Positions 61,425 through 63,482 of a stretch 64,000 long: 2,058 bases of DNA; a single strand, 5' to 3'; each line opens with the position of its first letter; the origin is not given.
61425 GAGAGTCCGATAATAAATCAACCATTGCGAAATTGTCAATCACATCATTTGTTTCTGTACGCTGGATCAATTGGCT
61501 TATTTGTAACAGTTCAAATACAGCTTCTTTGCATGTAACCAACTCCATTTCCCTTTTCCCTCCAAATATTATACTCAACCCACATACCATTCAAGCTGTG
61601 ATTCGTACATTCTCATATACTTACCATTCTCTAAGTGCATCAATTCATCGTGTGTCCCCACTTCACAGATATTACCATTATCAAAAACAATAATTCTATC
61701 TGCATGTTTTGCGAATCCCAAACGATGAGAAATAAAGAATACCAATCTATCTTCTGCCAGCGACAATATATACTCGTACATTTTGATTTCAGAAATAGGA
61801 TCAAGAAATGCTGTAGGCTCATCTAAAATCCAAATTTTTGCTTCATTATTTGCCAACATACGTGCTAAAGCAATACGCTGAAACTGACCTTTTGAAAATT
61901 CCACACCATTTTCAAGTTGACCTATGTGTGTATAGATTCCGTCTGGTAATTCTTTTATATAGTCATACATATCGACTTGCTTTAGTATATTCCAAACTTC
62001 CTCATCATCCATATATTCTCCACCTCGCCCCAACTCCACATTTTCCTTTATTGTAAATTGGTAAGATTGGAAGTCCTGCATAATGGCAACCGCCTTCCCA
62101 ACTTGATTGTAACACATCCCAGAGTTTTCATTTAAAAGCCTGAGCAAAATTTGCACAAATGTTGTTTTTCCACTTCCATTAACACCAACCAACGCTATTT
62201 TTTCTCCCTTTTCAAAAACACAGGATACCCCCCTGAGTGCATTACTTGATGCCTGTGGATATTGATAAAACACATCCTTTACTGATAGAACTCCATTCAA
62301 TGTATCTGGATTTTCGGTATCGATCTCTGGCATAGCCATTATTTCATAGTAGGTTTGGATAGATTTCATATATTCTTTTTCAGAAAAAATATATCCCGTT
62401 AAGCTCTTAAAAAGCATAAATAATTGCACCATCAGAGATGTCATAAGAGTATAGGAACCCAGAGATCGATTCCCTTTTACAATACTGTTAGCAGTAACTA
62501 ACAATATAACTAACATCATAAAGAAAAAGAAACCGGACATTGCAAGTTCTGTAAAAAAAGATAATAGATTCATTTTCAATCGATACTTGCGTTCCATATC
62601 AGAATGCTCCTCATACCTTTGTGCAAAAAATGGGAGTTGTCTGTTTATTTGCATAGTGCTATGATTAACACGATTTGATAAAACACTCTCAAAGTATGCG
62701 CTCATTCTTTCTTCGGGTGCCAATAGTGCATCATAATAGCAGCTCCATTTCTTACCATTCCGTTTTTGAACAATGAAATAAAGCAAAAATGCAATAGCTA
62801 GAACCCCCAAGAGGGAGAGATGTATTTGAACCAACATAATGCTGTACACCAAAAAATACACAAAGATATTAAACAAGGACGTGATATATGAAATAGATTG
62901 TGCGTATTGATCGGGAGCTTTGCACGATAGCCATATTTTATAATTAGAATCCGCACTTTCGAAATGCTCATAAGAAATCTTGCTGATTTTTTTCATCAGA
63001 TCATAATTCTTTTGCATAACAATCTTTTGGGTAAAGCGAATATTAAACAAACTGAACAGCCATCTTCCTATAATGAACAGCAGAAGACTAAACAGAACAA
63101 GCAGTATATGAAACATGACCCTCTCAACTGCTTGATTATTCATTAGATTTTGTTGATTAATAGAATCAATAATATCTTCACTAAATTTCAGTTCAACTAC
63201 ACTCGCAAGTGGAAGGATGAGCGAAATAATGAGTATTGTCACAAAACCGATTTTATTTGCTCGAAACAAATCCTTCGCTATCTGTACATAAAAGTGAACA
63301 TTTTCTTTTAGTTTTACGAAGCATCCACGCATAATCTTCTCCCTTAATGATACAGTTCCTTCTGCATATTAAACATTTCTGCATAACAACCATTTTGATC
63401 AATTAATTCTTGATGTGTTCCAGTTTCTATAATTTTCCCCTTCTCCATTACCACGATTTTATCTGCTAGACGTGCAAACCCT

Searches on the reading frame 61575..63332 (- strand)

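Call 37: search_protein_families(library=pfam, proteins=[window:61575-63332:-], max_evalue=0.0001)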
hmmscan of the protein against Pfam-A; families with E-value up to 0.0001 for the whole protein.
window:61575-63332:- (585 aa): 3 families
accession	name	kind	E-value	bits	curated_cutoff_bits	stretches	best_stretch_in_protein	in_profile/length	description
PF00005.33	ABC_tran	-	2.9e-19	70.5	25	1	366-508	1-137/137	ABC transporter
PF00664.28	ABC_membrane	-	6.7e-07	29.7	28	1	152-307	121-273/274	ABC transporter transmembrane region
PF02463.25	SMC_N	-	4.3e-06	26.8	40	0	379-548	27-209/220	RecF/RecN/SMC N terminal domain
